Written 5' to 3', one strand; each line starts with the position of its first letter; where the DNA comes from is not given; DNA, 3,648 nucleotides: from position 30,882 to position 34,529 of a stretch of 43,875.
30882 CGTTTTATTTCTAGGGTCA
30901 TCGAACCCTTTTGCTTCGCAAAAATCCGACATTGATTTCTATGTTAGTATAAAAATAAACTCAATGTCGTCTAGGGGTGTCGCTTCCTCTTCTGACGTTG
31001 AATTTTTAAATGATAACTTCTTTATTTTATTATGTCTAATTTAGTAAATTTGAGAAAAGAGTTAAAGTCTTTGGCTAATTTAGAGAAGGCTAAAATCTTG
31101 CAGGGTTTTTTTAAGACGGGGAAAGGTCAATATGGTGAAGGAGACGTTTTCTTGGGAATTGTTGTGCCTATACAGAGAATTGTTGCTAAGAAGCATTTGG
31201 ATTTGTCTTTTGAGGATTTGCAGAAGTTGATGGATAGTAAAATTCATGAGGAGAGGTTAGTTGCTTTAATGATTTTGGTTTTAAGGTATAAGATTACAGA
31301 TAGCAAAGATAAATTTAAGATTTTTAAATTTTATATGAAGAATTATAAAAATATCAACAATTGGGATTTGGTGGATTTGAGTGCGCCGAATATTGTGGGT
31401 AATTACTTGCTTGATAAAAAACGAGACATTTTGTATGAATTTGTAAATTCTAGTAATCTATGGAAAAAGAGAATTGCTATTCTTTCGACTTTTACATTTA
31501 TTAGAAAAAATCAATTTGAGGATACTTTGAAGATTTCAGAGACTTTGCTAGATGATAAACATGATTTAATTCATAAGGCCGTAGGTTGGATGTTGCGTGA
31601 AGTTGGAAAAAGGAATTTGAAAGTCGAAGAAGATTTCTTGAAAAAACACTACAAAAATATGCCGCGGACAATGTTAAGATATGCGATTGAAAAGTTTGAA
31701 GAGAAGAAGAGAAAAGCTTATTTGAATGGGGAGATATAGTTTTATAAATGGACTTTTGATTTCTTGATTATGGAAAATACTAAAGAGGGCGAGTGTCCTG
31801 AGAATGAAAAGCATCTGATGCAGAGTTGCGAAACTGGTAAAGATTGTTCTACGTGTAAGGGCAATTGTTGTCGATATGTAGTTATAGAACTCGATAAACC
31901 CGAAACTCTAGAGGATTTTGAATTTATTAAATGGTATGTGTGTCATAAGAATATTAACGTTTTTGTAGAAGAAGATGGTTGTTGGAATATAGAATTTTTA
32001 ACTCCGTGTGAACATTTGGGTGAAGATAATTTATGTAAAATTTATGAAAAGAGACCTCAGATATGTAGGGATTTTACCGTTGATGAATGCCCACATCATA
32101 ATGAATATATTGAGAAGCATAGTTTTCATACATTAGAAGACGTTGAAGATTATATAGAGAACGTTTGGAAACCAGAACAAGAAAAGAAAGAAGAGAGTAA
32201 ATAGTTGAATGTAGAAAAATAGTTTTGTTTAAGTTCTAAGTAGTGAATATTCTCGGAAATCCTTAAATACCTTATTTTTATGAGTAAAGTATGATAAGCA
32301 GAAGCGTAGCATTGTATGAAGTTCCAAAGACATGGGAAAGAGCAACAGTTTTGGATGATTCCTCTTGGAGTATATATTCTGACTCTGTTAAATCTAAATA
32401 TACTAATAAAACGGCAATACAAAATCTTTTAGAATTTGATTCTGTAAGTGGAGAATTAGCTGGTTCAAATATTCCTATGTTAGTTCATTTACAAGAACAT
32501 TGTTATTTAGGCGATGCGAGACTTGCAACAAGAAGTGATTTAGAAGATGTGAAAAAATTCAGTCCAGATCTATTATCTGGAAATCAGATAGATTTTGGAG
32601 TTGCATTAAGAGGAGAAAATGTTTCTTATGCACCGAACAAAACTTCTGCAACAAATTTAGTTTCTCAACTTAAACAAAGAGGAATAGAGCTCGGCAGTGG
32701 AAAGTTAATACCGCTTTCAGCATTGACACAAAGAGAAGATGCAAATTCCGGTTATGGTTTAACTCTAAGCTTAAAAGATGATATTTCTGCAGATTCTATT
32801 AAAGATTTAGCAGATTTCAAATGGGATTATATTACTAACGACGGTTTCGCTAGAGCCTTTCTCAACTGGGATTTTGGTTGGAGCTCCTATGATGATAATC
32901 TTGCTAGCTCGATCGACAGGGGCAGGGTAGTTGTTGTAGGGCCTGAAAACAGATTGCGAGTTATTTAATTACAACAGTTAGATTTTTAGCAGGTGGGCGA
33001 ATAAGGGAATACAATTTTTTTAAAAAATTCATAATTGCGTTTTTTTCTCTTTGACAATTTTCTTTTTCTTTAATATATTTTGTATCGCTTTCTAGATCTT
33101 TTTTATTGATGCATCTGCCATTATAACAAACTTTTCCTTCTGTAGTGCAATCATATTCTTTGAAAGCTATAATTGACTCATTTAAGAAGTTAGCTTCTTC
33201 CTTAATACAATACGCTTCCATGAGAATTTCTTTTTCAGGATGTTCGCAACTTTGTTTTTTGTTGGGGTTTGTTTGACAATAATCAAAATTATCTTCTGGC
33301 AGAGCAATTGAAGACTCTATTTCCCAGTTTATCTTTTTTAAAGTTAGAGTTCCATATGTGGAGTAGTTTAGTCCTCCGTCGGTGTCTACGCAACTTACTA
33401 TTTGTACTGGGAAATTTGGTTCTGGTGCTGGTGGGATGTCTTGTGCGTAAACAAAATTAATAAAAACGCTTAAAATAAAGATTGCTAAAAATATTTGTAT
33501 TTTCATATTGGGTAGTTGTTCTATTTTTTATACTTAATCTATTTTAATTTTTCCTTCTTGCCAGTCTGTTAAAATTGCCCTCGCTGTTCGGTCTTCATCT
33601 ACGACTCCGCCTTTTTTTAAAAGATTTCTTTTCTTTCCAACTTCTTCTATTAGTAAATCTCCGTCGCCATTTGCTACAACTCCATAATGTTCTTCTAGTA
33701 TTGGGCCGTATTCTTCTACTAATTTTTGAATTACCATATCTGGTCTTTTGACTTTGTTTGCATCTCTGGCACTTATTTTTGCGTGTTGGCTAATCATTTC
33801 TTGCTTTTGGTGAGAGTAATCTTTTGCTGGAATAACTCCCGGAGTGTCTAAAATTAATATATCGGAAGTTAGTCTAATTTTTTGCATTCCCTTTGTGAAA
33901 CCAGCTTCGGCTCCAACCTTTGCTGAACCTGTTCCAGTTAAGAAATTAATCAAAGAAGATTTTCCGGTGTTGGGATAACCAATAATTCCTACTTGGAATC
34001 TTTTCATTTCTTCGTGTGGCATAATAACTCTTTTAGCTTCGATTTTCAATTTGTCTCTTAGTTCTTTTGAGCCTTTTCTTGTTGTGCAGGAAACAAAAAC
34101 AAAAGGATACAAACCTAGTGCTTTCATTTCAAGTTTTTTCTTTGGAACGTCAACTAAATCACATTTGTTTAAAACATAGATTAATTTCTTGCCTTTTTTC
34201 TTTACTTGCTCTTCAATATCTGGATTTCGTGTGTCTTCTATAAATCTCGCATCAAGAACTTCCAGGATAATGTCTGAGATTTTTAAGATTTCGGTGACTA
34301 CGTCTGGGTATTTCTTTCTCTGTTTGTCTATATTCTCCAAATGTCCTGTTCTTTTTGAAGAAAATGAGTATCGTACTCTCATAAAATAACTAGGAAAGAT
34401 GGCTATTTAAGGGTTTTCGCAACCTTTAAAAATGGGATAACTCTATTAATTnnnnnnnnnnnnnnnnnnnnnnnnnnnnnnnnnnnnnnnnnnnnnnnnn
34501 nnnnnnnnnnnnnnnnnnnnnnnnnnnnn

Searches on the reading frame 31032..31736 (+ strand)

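Call 37: search_protein_families(library=pfam, proteins=[window:31032-31736:+], max_evalue=0.001)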
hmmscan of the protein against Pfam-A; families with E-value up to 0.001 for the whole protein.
window:31032-31736:+ (235 aa): 1 family
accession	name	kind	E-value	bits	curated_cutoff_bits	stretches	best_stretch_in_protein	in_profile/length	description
PF08713.17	DNA_alkylation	-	3.4e-65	220.1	21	1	7-222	1-213/213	DNA alkylation repair enzyme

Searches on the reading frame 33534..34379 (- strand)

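Call 38: search_protein_families(library=pfam, proteins=[window:33534-34379:-], max_evalue=0.001)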
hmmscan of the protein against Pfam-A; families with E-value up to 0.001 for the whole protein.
window:33534-34379:- (281 aa): 5 families
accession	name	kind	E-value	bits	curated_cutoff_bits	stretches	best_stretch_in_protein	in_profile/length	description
PF01926.29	MMR_HSR1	-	2.2e-19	70.1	21.9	1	129-204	1-82/113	50S ribosome-binding GTPase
PF02421.24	FeoB_N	-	2e-12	47.3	27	1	129-193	2-68/156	Ferrous iron transport protein B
PF00350.29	Dynamin_N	-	3e-07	31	27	0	19-72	113-167/168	Dynamin family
PF03193.22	RsgA_GTPase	-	3.7e-06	27.3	30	1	60-182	50-168/174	RsgA GTPase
PF00009.33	GTP_EFTU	-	0.00038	20.5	26.5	0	26-110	84-181/188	Elongation factor Tu GTP binding domain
